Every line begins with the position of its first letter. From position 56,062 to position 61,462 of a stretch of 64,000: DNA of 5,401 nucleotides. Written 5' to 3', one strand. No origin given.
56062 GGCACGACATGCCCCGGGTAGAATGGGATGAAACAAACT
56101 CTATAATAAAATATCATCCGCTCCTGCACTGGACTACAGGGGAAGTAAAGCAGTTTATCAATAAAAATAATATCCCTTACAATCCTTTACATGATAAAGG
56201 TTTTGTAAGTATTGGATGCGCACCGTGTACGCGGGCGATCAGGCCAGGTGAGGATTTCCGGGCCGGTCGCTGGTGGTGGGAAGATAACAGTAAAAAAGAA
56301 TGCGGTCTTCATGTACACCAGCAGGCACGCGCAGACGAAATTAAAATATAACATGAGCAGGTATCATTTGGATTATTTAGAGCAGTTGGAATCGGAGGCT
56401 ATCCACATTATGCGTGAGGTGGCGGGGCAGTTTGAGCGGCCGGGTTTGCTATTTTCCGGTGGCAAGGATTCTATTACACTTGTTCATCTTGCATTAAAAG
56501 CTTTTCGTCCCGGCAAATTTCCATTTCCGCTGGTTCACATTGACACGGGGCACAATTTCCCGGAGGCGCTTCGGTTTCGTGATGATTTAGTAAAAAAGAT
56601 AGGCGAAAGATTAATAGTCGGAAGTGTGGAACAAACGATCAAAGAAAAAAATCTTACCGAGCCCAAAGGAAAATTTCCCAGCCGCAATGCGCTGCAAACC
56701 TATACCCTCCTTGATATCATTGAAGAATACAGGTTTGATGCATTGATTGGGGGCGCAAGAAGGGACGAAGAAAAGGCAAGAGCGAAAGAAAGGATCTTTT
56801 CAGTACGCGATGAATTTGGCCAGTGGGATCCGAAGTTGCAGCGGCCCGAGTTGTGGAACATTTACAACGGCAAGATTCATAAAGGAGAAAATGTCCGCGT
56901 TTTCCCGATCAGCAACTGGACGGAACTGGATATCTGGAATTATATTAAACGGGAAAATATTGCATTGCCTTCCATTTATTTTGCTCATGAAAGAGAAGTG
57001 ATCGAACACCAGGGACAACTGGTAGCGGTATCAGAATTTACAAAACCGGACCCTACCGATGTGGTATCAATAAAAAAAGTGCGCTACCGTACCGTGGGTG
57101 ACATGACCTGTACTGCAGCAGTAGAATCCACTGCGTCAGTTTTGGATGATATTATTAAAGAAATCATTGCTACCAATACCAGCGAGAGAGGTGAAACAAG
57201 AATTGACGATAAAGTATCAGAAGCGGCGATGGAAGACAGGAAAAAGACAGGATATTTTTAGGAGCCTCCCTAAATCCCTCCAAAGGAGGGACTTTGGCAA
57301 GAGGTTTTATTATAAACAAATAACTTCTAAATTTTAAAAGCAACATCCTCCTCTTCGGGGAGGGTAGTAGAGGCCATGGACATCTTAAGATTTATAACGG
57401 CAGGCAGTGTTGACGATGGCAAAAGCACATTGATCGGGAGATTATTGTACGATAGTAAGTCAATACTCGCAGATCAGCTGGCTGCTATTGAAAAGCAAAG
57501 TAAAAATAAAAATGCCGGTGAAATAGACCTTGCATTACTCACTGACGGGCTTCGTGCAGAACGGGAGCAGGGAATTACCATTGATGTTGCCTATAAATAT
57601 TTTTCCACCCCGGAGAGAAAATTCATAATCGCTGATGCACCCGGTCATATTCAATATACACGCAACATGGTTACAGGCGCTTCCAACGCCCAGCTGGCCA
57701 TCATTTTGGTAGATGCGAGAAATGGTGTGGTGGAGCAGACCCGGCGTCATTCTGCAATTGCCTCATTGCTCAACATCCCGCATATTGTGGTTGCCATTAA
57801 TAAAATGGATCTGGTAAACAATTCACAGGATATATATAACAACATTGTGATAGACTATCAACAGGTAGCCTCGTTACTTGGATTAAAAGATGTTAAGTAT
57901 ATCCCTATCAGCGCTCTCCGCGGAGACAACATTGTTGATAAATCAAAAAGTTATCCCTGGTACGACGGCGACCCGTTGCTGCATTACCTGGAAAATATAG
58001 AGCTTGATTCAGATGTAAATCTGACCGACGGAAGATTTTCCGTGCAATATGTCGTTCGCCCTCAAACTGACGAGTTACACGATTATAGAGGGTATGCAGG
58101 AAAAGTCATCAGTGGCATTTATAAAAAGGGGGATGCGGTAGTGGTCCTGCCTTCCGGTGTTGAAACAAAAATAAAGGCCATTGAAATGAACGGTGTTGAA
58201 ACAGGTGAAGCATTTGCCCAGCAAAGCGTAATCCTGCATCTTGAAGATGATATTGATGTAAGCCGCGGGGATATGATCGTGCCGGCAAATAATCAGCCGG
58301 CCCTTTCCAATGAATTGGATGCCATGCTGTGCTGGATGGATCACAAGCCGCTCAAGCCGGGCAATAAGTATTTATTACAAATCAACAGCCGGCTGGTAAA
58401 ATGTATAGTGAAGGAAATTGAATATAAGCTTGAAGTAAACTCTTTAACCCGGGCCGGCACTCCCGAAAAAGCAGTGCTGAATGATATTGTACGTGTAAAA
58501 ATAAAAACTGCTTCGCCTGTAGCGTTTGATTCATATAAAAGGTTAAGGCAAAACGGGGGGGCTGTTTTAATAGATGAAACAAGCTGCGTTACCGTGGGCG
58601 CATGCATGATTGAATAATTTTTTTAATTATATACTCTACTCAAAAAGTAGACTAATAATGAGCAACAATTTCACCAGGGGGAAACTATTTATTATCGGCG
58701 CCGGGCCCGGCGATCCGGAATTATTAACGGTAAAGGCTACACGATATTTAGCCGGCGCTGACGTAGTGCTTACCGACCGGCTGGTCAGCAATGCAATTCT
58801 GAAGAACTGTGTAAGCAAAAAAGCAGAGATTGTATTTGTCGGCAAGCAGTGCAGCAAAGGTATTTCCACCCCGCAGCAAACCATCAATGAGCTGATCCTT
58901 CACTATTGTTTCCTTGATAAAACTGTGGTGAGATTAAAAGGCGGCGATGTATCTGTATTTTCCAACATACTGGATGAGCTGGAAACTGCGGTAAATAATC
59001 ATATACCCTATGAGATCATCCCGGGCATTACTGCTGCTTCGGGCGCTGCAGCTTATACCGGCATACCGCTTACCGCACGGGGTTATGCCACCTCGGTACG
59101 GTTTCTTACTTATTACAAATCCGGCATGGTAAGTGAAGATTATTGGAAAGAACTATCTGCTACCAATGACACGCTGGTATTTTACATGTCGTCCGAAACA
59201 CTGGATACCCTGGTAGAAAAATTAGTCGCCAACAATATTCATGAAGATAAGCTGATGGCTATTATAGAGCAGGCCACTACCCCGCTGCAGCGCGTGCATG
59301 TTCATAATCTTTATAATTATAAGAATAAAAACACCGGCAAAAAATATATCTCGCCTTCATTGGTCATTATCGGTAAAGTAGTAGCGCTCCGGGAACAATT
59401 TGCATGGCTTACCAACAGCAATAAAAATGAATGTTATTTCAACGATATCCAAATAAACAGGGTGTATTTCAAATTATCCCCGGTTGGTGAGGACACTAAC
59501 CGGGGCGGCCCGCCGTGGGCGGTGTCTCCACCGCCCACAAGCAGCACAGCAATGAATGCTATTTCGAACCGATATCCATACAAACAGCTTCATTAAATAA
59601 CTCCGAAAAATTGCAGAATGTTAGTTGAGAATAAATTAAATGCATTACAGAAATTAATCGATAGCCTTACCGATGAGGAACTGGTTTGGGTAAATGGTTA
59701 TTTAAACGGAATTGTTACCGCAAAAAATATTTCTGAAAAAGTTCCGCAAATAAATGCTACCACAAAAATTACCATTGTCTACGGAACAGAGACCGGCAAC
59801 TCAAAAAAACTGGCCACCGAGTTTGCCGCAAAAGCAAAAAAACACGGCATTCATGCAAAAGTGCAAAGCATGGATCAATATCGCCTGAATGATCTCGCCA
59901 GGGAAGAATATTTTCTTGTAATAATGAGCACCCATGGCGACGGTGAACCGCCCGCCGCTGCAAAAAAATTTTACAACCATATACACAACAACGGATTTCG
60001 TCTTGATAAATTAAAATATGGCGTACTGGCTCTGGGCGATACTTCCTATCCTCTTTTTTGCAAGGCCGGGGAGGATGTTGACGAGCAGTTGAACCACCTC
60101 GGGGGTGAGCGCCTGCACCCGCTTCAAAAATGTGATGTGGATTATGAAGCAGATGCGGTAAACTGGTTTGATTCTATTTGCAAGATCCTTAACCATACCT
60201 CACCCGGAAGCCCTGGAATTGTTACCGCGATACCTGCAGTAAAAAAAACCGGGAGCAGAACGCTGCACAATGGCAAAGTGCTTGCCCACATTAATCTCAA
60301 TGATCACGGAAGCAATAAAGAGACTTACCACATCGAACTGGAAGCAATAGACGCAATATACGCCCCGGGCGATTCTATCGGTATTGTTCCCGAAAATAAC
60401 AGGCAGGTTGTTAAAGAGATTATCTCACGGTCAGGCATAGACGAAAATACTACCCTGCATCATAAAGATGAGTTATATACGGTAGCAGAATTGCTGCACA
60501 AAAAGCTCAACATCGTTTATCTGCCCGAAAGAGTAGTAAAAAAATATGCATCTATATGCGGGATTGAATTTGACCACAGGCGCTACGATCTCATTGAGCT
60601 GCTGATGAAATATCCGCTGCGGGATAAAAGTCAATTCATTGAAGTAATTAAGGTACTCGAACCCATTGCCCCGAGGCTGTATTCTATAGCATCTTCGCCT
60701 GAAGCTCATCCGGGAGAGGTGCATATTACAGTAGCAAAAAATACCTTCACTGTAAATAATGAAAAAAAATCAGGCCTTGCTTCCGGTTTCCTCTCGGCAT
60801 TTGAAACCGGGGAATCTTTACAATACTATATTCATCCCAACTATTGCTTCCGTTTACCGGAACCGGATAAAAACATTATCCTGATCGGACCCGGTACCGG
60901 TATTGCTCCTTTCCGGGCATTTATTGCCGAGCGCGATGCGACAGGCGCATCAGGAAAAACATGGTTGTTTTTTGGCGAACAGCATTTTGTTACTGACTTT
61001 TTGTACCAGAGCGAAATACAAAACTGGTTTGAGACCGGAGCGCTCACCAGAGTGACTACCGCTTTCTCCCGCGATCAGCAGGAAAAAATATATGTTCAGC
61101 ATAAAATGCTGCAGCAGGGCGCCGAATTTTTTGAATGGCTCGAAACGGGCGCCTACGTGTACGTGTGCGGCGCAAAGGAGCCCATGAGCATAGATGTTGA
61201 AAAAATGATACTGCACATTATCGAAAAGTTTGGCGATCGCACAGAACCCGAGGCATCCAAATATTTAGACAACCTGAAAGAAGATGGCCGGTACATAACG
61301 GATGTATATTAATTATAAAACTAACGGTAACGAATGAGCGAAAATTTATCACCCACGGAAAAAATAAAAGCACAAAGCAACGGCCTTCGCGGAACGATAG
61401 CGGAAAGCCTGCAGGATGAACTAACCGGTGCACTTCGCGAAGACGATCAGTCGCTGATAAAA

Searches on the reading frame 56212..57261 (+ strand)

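Call 80: search_protein_families(library=pfam, proteins=[window:56212-57261:+], max_evalue=0.00001)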
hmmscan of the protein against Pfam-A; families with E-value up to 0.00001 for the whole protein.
window:56212-57261:+ (349 aa): 1 family
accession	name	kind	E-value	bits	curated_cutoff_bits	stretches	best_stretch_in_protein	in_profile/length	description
PF01507.26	PAPS_reduct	-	7.6e-44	150.2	22.5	1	79-302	4-174/175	Phosphoadenosine phosphosulfate reductase domain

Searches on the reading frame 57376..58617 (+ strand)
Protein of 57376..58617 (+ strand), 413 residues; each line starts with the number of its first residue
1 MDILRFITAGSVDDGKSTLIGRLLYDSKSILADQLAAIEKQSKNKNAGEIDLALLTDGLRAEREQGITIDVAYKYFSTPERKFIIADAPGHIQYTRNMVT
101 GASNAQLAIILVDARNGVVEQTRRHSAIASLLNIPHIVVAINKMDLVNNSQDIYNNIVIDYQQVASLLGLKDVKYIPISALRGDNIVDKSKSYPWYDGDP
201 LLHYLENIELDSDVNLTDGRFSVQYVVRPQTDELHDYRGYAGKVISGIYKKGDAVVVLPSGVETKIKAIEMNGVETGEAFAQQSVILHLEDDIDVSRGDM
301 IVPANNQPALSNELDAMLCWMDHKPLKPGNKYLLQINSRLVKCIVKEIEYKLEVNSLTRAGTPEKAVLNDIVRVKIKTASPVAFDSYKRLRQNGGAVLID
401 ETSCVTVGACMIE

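Call 80: search_protein_families(library=pfam, proteins=[window:57376-58617:+], max_evalue=0.00001)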
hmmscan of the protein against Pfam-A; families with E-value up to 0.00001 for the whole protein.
window:57376-58617:+ (413 aa): 4 families
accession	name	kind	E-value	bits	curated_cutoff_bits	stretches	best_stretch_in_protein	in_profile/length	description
PF00009.33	GTP_EFTU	-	1.9e-42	145.4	26.5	1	2-187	2-176/188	Elongation factor Tu GTP binding domain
PF22594.2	GTP-eEF1A_C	-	1.2e-22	80.6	27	1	314-412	2-100/101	GTP-eEF1A C-terminal domain-like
PF01926.29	MMR_HSR1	-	1.5e-06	28.8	21.9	0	59-143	24-113/113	50S ribosome-binding GTPase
PF03144.31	GTP_EFTU_D2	-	6.4e-06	27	30.3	0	242-301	6-72/73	Elongation factor Tu domain 2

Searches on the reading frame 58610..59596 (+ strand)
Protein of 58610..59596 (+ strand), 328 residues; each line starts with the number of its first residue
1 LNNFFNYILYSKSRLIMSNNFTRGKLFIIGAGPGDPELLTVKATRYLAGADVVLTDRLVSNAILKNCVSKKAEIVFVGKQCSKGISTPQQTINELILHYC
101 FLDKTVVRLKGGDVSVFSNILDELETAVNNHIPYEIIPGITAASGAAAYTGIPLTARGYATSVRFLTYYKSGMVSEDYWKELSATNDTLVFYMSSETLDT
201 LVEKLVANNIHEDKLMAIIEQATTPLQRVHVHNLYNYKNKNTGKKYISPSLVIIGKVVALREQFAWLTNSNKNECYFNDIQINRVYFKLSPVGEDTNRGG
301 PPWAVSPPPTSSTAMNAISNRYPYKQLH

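Call 80: search_protein_families(library=pfam, proteins=[window:58610-59596:+], max_evalue=0.00001)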
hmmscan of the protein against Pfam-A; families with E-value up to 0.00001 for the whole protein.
window:58610-59596:+ (328 aa): 1 family
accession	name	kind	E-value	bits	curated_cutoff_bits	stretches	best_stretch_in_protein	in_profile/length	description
PF00590.25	TP_methylase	-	1.3e-41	143.3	27.8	1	25-234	1-208/212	Tetrapyrrole (Corrin/Porphyrin) Methylases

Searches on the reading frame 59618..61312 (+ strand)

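Call 79: search_protein_families(library=pfam, proteins=[window:59618-61312:+], max_evalue=0.00001)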
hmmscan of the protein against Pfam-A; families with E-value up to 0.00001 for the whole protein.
window:59618-61312:+ (564 aa): 3 families
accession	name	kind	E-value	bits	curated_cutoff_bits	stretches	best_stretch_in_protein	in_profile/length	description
PF00258.30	Flavodoxin_1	-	1.8e-29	103.2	25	1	53-177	1-132/143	Flavodoxin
PF00667.26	FAD_binding_1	-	3.7e-19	69.6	32.3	2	322-391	152-222/222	FAD binding domain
PF00175.26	NAD_binding_1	-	1.5e-16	61.4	22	1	422-527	1-107/109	Oxidoreductase NAD-binding domain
